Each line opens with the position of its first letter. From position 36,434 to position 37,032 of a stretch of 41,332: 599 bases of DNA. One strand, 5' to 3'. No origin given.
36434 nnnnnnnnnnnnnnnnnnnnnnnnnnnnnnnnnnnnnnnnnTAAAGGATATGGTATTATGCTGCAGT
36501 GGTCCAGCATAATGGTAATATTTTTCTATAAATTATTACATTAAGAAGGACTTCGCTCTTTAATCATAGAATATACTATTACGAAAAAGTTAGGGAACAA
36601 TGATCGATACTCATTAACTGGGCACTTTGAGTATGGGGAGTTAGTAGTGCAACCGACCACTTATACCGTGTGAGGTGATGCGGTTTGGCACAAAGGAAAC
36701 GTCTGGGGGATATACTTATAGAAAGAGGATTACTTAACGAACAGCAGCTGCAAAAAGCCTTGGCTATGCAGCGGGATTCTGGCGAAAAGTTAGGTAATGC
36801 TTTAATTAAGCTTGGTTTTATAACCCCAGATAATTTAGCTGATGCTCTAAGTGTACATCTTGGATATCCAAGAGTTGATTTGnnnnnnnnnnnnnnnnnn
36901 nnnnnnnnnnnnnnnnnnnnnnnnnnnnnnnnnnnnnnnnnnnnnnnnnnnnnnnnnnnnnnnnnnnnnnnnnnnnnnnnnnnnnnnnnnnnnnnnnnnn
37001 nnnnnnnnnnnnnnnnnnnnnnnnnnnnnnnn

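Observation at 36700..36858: PilB N-terminus carries a perfect MshEN c-di-GMP-binding motif, giving two-tier c-di-GMP control with the riboswitch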

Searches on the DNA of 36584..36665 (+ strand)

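Call 47: build_rna_model(alignment_id=A2)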
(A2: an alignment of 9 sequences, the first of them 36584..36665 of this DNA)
Model R1 built from alignment A2 (9 sequences, 89 columns); structure: RNAalifold consensus.
model positions 83; base pairs 9; branch points 0; effective number of sequences 3.55; information 0.684 bits per position. Calibrated on 0.2 Mb of random sequence (short: E-values are rough).
structure used (alignment columns):
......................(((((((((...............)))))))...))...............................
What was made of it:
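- Tried and rejected: My own covariance model R1 captured only 9 base pairs (call 47).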

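Call 48: search_with_rna_model(model_id=R1, sources=[L001, L002, L003, L004, L005, L006, L007, L008, L009, L010, L011, L012, L013, L014, L015, L016, L017, L018, L019, L020, L021, L022, L023, L024, L025, L026, L027, L028, L029, L030, L031, L032, L033, L034, L035, L036, L037, L038, L039, L040, L041, L042, L043, L044, L045, L046, L047, L048, L049, L050, L051, L052, L053, L054, L055, L056, L057, L058, L059, L060, L061, L062, L063, L064, L065, L066, L067, L068, L069, L070, L071, L072, L073, L074, L075, L076, L077, L078, L079, L080, L084, L085, L086, L087, L088, L089, L090, L091, L092, L093, L094, L095, L096, L097, L098, L099, L100, L109, L112, L113], max_evalue=1)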
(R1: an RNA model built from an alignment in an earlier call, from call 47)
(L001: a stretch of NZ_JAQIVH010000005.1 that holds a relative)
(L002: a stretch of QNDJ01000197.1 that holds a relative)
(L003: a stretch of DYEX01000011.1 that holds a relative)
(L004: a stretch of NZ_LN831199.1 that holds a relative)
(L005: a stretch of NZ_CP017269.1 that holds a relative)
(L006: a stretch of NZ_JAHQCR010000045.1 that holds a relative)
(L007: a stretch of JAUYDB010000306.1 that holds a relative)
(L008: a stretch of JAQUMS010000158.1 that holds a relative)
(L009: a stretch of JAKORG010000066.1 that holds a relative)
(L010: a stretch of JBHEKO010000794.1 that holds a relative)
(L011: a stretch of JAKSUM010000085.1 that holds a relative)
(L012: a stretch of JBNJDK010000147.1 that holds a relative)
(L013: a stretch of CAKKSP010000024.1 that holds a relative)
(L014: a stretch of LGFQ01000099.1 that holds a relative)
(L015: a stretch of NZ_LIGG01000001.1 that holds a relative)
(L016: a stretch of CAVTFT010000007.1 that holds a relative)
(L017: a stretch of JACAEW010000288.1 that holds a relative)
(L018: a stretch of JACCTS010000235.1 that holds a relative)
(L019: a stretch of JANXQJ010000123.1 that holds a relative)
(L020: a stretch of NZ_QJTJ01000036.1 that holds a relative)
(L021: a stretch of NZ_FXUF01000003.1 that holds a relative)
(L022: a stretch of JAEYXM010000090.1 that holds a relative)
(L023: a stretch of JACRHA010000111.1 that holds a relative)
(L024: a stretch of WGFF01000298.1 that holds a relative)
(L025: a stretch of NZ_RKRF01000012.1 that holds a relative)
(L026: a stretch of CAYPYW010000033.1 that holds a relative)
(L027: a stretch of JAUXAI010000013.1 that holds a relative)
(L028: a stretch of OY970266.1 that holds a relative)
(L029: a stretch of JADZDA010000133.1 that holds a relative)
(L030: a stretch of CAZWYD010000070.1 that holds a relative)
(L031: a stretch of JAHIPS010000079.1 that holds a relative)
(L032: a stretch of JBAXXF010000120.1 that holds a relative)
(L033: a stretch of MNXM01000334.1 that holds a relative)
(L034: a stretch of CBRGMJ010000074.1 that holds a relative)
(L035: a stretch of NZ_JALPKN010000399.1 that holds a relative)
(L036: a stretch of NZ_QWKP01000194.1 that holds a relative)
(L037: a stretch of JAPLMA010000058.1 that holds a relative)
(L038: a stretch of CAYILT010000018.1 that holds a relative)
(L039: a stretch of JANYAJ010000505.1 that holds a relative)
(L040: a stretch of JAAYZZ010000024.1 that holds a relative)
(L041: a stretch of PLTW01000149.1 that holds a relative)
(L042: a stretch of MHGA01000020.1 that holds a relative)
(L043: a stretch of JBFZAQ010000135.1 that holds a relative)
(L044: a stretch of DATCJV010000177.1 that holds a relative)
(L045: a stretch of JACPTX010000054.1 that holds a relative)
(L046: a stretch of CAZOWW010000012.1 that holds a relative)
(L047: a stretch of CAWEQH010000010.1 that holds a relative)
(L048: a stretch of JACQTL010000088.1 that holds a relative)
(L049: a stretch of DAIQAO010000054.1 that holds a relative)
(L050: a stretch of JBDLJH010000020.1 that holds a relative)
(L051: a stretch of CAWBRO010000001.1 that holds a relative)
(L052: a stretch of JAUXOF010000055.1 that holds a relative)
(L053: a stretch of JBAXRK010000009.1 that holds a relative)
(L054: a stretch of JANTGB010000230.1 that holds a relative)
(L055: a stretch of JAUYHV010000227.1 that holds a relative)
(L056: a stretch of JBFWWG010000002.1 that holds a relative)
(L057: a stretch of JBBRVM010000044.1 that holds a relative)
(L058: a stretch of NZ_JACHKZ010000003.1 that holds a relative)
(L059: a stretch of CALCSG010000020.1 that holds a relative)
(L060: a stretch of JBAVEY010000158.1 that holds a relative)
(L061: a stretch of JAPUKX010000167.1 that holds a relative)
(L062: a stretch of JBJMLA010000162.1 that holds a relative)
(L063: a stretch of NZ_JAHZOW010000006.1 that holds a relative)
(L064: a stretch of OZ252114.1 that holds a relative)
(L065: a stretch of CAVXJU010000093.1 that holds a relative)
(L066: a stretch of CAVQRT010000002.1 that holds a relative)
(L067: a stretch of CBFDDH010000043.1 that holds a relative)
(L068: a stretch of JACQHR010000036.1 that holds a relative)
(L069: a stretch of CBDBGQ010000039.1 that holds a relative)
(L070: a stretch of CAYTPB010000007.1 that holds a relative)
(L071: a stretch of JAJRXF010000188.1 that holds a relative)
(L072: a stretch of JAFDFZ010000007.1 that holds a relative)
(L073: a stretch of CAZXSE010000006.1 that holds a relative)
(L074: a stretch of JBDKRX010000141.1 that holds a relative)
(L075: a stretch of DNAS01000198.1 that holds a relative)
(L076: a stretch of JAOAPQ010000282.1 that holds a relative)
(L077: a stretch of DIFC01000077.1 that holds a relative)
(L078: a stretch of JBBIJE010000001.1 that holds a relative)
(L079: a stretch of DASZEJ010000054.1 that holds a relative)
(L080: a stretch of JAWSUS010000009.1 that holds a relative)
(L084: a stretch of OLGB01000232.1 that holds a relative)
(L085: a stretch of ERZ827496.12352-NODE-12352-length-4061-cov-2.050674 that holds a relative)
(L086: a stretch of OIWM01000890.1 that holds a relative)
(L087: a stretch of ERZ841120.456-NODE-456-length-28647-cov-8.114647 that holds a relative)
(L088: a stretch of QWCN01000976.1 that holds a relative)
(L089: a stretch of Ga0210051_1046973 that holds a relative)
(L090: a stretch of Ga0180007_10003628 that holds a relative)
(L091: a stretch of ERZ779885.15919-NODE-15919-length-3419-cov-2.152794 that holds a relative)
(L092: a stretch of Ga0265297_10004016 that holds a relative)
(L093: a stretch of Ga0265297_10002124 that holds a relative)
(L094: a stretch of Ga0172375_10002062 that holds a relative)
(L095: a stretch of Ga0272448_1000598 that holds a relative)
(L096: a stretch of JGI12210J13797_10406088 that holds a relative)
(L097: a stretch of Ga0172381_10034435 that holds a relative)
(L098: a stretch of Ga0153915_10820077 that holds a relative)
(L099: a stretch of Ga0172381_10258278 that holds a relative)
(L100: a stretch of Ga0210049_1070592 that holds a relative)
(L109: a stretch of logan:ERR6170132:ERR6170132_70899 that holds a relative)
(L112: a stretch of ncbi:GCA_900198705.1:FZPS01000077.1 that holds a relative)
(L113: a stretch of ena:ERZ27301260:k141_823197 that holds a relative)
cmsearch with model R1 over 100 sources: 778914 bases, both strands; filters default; matches with E-value up to 1: 4.
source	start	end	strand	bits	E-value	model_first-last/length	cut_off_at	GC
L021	3866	3947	+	26.2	0.0012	1-83/83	no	0.55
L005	3822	3905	+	24.2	0.004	1-83/83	no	0.42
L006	7919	7999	+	21.9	0.016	1-83/83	no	0.43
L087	3715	3791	-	15.2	0.87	1-83/83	no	0.38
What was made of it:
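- Tried and rejected: It still flagged L005 and L021 (call 48).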

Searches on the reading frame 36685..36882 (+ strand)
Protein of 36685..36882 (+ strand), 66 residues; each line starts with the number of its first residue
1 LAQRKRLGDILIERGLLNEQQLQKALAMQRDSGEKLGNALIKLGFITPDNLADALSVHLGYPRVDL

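Call 8: search_solved_structures(query=window:36685-36882:+, max_evalue=1, show_alignments=5)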
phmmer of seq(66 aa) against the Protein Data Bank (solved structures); distinct sequences matched with E-value up to 1: 17.
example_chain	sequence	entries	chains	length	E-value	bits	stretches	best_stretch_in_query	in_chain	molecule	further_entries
6f8l_G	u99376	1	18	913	4.9e-24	86.3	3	3-65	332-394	Type IV pilus assembly protein PilF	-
5htl_A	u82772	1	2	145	4e-13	52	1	4-66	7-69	MSHA biogenesis protein MshE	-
6ejf_G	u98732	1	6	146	5.9e-10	42.1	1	3-65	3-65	Type IV pilus assembly protein PilF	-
3jc8_Ba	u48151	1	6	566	5.1e-08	36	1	6-66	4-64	Type IV-A pilus assembly ATPase PilB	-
5zfr_A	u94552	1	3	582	2.4e-07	33.9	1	3-66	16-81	Type IV pilus biogenesis ATPase PilB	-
9g1w_A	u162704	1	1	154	3.8e-07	33.3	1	5-66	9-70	Type IV pilus assembly ATPase PilB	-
6olj_C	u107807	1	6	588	2.6e-06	30.6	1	3-66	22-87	Type IV pilus biogenesis ATPase PilB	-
5tsg_B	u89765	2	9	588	2.7e-06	30.6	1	3-66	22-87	Type IV pilus biogenesis ATPase PilB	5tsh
8pfa_A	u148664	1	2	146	0.00053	23.4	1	5-45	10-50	c-di-GMP binding domain of the ATPase enzyme PilF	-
9glg_A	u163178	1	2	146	0.0012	22.3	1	6-45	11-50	ATP-binding motif-containing protein pilF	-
8pdk_A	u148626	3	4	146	0.0012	22.3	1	6-45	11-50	c-di-GMP binding domain of the ATPase enzyme PilF | ATP-binding motif-containing protein pilF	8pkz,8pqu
6ejf_J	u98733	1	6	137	0.0012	22.3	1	6-45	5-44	Type IV pilus assembly protein PilF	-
8pe0_A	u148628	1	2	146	0.0028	21.1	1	6-45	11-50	c-di-GMP binding domain of the ATPase enzyme PilF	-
9gl5_A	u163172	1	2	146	0.0031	21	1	6-45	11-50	ATP-binding motif-containing protein pilF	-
2d28_C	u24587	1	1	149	0.037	17.6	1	5-65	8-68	type II secretion ATPase XpsE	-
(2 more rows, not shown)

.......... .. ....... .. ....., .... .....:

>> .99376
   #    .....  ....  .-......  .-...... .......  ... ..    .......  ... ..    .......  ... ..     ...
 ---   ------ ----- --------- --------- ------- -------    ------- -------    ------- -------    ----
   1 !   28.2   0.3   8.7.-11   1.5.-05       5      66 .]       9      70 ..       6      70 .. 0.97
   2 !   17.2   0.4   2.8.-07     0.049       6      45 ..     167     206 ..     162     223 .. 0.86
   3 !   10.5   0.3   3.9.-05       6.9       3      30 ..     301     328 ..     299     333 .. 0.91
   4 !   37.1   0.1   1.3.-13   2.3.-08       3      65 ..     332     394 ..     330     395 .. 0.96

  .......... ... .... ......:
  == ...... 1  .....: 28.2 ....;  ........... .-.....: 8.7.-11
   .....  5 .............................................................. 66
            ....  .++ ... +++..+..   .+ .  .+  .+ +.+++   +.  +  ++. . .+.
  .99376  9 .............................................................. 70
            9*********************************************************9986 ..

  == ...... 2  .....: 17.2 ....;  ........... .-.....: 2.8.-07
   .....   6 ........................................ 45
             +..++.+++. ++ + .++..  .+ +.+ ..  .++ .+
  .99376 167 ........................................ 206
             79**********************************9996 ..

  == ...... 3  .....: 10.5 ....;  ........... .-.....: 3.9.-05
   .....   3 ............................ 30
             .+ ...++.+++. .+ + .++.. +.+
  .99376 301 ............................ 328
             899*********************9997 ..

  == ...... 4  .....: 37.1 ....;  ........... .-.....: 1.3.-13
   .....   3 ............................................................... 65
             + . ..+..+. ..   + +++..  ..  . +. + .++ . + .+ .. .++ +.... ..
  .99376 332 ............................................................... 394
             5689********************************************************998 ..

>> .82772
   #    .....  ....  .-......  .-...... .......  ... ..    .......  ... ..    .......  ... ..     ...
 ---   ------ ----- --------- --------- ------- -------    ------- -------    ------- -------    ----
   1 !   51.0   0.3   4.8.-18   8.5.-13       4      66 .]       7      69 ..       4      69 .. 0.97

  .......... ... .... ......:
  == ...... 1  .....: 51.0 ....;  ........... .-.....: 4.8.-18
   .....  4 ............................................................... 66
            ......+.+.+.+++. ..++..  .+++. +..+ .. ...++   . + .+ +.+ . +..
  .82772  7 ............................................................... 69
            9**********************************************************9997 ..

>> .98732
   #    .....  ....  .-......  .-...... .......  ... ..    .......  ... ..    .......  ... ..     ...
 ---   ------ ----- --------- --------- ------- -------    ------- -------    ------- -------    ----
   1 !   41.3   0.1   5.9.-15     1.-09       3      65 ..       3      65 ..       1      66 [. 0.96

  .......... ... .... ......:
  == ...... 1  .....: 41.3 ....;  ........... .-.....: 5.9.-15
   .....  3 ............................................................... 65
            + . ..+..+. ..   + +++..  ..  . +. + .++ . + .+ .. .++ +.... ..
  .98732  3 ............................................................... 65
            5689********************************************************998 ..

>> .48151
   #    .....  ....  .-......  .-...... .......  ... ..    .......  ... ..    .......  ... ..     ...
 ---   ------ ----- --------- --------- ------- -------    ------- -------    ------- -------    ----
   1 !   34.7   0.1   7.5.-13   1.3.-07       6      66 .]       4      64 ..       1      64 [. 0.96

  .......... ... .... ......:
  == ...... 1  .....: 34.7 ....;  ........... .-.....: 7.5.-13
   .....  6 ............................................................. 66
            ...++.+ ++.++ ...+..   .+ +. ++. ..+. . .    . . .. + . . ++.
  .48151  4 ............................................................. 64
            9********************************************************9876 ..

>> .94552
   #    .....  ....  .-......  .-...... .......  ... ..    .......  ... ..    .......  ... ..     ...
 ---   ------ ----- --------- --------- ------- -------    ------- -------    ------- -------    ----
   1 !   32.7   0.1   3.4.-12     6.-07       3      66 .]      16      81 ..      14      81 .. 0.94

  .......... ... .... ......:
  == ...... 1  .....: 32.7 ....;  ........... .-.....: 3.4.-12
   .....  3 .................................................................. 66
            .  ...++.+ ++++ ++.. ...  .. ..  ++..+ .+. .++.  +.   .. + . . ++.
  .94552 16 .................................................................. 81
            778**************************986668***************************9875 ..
